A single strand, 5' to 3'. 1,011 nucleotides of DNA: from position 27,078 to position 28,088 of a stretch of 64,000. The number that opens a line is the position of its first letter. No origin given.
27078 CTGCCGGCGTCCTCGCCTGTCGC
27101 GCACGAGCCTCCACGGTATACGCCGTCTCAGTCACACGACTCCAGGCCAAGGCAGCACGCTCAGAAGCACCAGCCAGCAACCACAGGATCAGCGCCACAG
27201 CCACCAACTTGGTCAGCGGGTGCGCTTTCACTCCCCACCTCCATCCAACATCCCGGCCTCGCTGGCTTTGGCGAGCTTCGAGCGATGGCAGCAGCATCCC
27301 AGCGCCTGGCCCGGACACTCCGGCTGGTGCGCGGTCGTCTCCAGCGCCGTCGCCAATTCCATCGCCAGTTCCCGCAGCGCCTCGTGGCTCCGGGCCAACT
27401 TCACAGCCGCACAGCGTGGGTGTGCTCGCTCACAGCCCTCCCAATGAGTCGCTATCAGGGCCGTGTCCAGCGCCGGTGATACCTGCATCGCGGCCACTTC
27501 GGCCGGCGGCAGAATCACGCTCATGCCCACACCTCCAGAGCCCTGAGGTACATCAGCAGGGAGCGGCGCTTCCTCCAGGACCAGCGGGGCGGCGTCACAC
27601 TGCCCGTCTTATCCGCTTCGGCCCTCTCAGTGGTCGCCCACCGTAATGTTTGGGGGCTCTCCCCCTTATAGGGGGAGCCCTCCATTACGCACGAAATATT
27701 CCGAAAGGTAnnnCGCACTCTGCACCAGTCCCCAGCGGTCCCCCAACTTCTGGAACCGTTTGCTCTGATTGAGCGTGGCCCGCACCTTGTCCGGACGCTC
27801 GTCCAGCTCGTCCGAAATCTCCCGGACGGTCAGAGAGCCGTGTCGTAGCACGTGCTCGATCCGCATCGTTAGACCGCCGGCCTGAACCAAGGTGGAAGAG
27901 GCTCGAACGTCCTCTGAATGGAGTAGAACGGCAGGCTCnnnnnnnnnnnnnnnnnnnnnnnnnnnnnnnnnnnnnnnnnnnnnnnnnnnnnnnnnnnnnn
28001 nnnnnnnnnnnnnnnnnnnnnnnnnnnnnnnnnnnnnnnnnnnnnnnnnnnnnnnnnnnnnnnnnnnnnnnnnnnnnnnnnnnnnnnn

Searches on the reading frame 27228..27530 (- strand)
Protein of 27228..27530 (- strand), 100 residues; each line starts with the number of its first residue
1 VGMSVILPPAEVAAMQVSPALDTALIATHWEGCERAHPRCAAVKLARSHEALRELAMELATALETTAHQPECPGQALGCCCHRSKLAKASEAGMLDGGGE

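Call 9: search_protein_families(library=pfam, proteins=[window:27228-27530:-], max_evalue=0.01)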
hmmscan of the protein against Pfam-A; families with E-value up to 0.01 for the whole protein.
window:27228-27530:- (100 aa): 0 families

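Call 57: search_protein_families(library=phrogs, proteins=[window:27228-27530:-], max_evalue=0.001)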
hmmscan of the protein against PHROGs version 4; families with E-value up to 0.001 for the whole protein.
window:27228-27530:- (100 aa): 0 families

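Call 89: search_protein_families(library=pfam, proteins=[window:27228-27530:-], max_evalue=10)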
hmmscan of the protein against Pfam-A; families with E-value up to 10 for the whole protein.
window:27228-27530:- (100 aa): 1 family
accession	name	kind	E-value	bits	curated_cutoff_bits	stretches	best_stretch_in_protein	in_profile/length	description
PF21835.1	YIEGIA_cap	-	0.17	12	24.1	1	45-69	23-47/58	Capping complex subunit for YIEGIA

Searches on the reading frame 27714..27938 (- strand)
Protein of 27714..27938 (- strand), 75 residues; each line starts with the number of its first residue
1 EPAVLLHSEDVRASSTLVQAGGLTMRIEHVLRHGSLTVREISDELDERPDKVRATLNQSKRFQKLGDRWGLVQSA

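Call 83: predict_structure(protein=window:27714-27938:-)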
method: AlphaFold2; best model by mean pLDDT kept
length: 75 residues; sequences in the alignment: 1
mean_pLDDT: 63.7   pTM: 0.39
mean pLDDT of the five models: 63.7, 61.3, 48.2, 45.5, 44.6
residues with pLDDT >= 90: 0; 70-90: 24; 50-70: 41; < 50: 10
segments of 3 or more residues with pLDDT < 50: 1-8
pLDDT, mean of each block of 10 residues (from residue 1): 39 67 70 64 68 73 69 55
secondary structure, 60 per line:
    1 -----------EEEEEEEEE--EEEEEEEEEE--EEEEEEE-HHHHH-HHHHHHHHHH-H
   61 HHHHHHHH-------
elements in order: E12-20 E23-32 E35-41 H43-47 H49-58 H60-68
